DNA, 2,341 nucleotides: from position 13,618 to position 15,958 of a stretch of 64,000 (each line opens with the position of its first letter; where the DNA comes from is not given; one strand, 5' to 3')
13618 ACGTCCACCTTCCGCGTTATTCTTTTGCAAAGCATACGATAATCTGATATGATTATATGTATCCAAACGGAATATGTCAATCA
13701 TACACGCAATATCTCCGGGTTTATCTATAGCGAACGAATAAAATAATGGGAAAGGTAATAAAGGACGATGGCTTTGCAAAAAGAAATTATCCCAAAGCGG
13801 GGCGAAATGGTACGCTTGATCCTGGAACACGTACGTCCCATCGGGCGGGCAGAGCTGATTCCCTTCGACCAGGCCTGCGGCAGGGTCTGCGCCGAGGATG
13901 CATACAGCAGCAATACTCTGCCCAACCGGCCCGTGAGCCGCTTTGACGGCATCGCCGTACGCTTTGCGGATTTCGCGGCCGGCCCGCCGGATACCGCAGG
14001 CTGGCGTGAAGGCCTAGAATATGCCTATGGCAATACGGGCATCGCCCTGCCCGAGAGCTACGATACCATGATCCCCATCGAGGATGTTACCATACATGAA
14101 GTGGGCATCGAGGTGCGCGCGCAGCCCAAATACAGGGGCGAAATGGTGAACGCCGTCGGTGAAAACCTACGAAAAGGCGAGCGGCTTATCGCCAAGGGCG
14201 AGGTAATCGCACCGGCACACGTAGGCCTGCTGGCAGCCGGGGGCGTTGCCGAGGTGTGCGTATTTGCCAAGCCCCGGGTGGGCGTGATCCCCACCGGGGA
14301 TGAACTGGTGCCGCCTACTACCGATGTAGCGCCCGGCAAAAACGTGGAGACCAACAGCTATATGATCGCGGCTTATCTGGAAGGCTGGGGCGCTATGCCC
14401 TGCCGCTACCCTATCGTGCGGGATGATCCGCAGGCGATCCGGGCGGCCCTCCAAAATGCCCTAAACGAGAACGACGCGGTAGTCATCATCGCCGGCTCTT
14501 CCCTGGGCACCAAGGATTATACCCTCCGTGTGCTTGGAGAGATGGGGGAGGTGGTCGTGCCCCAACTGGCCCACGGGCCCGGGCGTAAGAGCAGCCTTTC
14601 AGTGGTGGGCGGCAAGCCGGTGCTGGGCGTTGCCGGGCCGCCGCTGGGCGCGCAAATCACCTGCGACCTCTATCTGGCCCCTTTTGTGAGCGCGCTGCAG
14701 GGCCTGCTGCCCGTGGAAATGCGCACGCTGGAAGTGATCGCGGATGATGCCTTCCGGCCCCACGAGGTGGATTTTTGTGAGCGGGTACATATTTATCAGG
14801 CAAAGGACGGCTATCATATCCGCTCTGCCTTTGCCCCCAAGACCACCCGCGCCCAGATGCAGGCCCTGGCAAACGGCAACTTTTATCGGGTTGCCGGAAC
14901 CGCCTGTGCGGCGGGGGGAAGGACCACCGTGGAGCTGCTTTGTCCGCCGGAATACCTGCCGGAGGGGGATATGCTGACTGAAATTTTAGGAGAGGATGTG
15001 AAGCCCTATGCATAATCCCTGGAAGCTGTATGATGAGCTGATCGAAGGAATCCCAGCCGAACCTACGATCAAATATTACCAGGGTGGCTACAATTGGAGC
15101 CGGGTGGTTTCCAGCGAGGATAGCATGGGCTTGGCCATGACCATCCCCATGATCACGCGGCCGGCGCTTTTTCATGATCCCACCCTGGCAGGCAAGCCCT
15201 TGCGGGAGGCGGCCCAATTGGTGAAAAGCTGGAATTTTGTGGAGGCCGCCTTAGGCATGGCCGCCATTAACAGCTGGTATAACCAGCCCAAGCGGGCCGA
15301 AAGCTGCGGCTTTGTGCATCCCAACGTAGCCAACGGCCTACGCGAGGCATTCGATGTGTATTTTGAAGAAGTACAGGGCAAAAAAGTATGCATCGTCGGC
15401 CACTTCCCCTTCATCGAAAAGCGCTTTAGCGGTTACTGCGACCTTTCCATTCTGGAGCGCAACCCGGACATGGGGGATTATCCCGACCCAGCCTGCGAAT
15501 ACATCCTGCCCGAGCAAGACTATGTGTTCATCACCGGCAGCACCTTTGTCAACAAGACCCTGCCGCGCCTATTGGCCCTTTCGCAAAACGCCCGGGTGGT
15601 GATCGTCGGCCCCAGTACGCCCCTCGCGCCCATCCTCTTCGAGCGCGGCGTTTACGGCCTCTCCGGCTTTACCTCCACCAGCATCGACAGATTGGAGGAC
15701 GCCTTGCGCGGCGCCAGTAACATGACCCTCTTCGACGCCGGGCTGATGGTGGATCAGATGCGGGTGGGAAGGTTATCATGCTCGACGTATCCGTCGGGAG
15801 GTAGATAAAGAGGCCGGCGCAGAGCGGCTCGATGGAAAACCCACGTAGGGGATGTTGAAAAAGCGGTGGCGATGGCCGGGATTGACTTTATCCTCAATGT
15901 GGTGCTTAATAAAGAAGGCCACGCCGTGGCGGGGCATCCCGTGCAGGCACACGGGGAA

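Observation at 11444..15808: MoeA-like + DUF364 operon facing a permease-less FecE/FecB-type ABC pair: candidate uncharacterised metal or metal-chelate handling system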

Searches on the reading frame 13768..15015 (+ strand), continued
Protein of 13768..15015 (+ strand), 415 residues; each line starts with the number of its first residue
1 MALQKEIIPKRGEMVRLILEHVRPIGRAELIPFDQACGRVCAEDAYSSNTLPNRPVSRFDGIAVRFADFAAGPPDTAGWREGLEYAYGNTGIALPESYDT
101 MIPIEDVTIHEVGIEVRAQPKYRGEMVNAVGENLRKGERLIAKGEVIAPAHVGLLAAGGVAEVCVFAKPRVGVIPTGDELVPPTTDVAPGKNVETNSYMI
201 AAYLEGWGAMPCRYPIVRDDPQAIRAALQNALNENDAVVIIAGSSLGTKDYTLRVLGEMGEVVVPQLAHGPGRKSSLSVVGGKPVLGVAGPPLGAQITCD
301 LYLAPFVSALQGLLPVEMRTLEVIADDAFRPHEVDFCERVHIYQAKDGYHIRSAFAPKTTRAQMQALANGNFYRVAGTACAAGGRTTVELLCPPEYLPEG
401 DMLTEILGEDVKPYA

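Call 61: search_protein_families(library=pfam, proteins=[L057:4652-5404:+, L057:7983-9206:+, L057:9240-10202:+, L057:10265-11575:+, L057:11703-12740:+, L057:12752-13372:+, L057:13369-14496:+, L051:1669-3057:+, L051:3084-3872:-, L051:4156-5907:+], max_evalue=0.0001)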
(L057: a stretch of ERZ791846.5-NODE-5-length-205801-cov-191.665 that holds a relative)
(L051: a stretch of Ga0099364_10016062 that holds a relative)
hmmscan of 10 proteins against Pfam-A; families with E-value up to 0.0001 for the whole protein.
L057:4652-5404:+ (250 aa): 1 family
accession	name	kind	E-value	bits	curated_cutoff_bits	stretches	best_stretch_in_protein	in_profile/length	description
PF23343.2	REP_ORF2-G2P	-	1.5e-17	64.1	27.8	1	67-167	2-98/99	Replication-associated protein ORF2/G2P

L057:7983-9206:+ (407 aa): 2 families
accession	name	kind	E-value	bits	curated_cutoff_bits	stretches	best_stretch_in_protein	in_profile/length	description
PF03453.22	MoeA_N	-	9.7e-22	77.8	30.8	1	28-163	16-160/160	MoeA N-terminal region (domain I and II)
PF00994.29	MoCF_biosynth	-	1e-16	61.4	26.6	1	177-310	2-140/144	Probable molybdopterin binding domain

L057:9240-10202:+ (320 aa): 3 families
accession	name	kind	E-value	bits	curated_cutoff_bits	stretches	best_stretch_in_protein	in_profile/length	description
PF06463.18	Mob_synth_C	-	3.6e-34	117.9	37.4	1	178-301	1-127/128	Molybdenum Cofactor Synthesis C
PF04055.27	Radical_SAM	-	2e-33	116.3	29.5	1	14-173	1-166/166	Radical SAM superfamily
PF13353.11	Fer4_12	-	1.3e-08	35.6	22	1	17-99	12-95/137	4Fe-4S single cluster domain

L057:10265-11575:+ (436 aa): 1 family
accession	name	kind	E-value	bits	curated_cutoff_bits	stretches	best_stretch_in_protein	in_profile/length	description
PF00860.26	Xan_ur_permease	-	1.1e-111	373.7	27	1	15-398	1-389/389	Permease family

L057:11703-12740:+ (345 aa): 2 families
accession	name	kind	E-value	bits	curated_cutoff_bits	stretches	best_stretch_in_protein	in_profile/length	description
PF00586.29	AIRS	-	1.4e-19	71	24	1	49-155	2-112/112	AIR synthase related protein, N-terminal domain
PF02769.27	AIRS_C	-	9.7e-19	68.5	23.1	1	170-342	4-153/156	AIR synthase related protein, C-terminal domain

L057:12752-13372:+ (206 aa): 2 families
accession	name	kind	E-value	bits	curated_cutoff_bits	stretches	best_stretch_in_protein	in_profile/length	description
PF01206.22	TusA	-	2e-14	53.6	28.6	1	6-76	1-70/70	Sulfurtransferase TusA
PF02635.20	DsrE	-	6.1e-07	30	22.7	1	135-205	35-115/116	DsrE/DsrF-like family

L057:13369-14496:+ (375 aa): 5 families
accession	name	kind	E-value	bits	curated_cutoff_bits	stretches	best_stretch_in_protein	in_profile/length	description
PF00266.25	Aminotran_5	-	1.8e-76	258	21.5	1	2-360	1-370/371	Aminotransferase class-V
PF00155.27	Aminotran_1_2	-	1.4e-09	38.1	19.7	1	17-171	18-187/361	Aminotransferase class I and II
PF00464.25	SHMT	-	9.1e-08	31.6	27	1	117-256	152-290/399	Serine hydroxymethyltransferase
PF01053.26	Cys_Met_Meta_PP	-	1.2e-07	31.1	27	1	51-189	59-192/381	Cys/Met metabolism PLP-dependent enzyme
PF01041.23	DegT_DnrJ_EryC1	-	3.9e-06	26.8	19.8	1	60-207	39-184/360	DegT/DnrJ/EryC1/StrS aminotransferase family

L051:1669-3057:+ (462 aa): 2 families
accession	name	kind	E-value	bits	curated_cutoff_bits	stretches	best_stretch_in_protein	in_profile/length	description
PF00939.25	Na_sulph_symp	-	1.7e-35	123.4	27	1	7-460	5-470/472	Sodium:sulfate symporter transmembrane region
PF03600.22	CitMHS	-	1e-26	94.3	31.9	1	44-404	2-336/336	Citrate transporter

L051:3084-3872:- (262 aa): 1 family
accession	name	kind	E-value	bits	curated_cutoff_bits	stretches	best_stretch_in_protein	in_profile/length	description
PF13189.12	Cytidylate_kin2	-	3.3e-34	119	28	2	7-171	1-138/176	Cytidylate kinase-like family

L051:4156-5907:+ (583 aa): 2 families
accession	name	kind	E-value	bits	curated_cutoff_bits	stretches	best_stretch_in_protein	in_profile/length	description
PF09820.16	AAA-ATPase_like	-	1.9e-46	158.9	26.1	1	33-258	1-201/201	Predicted AAA-ATPase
PF08011.17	PDDEXK_9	-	3e-16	59.7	25.5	1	480-580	2-102/105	PD-(D/E)XK nuclease superfamily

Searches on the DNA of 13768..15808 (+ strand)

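Call 34: search_rna_families(sources=[L001, L002, L008, L036, L033, L048, L050], threshold=gathering)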
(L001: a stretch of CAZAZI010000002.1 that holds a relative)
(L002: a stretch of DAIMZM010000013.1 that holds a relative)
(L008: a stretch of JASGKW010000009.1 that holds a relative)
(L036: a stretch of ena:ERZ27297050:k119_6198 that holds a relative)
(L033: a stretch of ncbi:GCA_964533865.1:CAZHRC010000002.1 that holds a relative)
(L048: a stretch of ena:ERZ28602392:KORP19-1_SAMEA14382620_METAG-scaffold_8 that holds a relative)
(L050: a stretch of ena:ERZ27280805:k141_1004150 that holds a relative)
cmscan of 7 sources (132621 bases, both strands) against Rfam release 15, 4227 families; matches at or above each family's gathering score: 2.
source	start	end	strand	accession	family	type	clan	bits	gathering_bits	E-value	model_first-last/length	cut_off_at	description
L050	7670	7790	+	RF01055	Molybdenum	Cis-reg; riboswitch;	-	80.4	36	1.4e-17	1-135/135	no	Molybdenum/Tungsten riboswitch aptamer (Moco RNA motif)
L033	1410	1492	+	RF00005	tRNA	Gene; tRNA;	CL00001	53.7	29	2e-08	1-71/71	no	tRNA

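Call 35: search_rna_families(sources=[L007, L015, L025, L024, L021, L018, L016, L003], threshold=gathering)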
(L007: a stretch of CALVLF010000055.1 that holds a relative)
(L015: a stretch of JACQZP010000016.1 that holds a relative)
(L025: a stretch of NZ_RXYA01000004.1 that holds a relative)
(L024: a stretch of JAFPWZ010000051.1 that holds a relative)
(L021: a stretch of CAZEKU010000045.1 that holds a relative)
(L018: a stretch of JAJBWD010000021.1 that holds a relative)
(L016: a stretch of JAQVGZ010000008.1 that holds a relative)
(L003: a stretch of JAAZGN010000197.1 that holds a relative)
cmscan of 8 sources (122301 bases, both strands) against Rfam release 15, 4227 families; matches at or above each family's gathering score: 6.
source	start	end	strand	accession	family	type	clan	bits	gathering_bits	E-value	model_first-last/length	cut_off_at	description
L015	4546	4724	-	RF00174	Cobalamin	Cis-reg; riboswitch;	CL00101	112.9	31.5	3.2e-27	1-189/189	no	Cobalamin riboswitch aptamer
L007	19130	19202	+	RF00005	tRNA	Gene; tRNA;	CL00001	71.5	29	2.3e-13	1-71/71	no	tRNA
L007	18906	18978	-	RF00005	tRNA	Gene; tRNA;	CL00001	66.1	29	6.9e-12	1-71/71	no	tRNA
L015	19942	20015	+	RF00005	tRNA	Gene; tRNA;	CL00001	62.9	29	5.4e-11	1-71/71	no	tRNA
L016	3237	3358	+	RF01055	Molybdenum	Cis-reg; riboswitch;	-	55.9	36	2e-10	1-135/135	no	Molybdenum/Tungsten riboswitch aptamer (Moco RNA motif)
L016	4501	4622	+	RF01055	Molybdenum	Cis-reg; riboswitch;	-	51.1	36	5.1e-09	1-135/135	no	Molybdenum/Tungsten riboswitch aptamer (Moco RNA motif)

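Call 62: search_rna_families(sources=[L054, L060, L064, L065, L066, L070, L072, L074, L079, L099, L107, L111, L077, L093], threshold=gathering)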
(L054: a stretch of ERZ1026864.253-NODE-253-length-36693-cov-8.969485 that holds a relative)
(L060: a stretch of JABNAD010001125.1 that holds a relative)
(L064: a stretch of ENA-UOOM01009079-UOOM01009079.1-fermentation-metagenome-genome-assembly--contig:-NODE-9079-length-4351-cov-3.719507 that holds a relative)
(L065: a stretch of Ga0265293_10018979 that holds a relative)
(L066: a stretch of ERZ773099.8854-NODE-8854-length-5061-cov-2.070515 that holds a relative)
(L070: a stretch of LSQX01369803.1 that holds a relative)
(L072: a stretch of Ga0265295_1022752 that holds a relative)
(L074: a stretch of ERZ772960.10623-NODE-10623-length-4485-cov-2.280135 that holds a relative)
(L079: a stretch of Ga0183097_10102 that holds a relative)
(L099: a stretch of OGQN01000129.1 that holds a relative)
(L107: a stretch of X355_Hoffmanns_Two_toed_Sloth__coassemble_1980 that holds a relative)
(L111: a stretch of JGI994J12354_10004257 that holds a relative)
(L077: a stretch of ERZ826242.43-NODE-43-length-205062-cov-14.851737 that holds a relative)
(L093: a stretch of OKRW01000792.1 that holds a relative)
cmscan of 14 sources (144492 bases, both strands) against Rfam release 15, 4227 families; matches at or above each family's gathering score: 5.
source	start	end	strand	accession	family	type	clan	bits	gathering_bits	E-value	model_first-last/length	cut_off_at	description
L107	10828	10961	-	RF01055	Molybdenum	Cis-reg; riboswitch;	-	71.4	36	6.8e-15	1-135/135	no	Molybdenum/Tungsten riboswitch aptamer (Moco RNA motif)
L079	14279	14349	-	RF00005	tRNA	Gene; tRNA;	CL00001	62.3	29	9e-11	1-71/71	no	tRNA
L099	14669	14742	-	RF00005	tRNA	Gene; tRNA;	CL00001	60.2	29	3.5e-10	1-71/71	no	tRNA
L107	2052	2193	+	RF01055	Molybdenum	Cis-reg; riboswitch;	-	57.5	36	7.9e-11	1-135/135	no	Molybdenum/Tungsten riboswitch aptamer (Moco RNA motif)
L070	2380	2452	+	RF00029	Intron_gpII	Intron;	-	50.2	40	1.6e-06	1-77/77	no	Group II catalytic intron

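Call 64: search_rna_families(sources=[L050, L107, L016], threshold=gathering, show_alignments=5)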
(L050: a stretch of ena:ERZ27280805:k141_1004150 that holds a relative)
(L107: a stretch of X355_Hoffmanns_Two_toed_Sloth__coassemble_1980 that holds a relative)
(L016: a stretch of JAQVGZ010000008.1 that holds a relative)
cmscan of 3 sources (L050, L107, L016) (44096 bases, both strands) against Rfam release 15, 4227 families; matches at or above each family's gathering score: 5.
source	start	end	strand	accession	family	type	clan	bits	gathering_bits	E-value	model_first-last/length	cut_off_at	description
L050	7670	7790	+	RF01055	Molybdenum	Cis-reg; riboswitch;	-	80.4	36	4.7e-18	1-135/135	no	Molybdenum/Tungsten riboswitch aptamer (Moco RNA motif)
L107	10828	10961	-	RF01055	Molybdenum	Cis-reg; riboswitch;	-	71.4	36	2.1e-15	1-135/135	no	Molybdenum/Tungsten riboswitch aptamer (Moco RNA motif)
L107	2052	2193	+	RF01055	Molybdenum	Cis-reg; riboswitch;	-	57.5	36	2.4e-11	1-135/135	no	Molybdenum/Tungsten riboswitch aptamer (Moco RNA motif)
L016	3237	3358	+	RF01055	Molybdenum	Cis-reg; riboswitch;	-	55.9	36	7.4e-11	1-135/135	no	Molybdenum/Tungsten riboswitch aptamer (Moco RNA motif)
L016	4501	4622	+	RF01055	Molybdenum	Cis-reg; riboswitch;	-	51.1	36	1.8e-09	1-135/135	no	Molybdenum/Tungsten riboswitch aptamer (Moco RNA motif)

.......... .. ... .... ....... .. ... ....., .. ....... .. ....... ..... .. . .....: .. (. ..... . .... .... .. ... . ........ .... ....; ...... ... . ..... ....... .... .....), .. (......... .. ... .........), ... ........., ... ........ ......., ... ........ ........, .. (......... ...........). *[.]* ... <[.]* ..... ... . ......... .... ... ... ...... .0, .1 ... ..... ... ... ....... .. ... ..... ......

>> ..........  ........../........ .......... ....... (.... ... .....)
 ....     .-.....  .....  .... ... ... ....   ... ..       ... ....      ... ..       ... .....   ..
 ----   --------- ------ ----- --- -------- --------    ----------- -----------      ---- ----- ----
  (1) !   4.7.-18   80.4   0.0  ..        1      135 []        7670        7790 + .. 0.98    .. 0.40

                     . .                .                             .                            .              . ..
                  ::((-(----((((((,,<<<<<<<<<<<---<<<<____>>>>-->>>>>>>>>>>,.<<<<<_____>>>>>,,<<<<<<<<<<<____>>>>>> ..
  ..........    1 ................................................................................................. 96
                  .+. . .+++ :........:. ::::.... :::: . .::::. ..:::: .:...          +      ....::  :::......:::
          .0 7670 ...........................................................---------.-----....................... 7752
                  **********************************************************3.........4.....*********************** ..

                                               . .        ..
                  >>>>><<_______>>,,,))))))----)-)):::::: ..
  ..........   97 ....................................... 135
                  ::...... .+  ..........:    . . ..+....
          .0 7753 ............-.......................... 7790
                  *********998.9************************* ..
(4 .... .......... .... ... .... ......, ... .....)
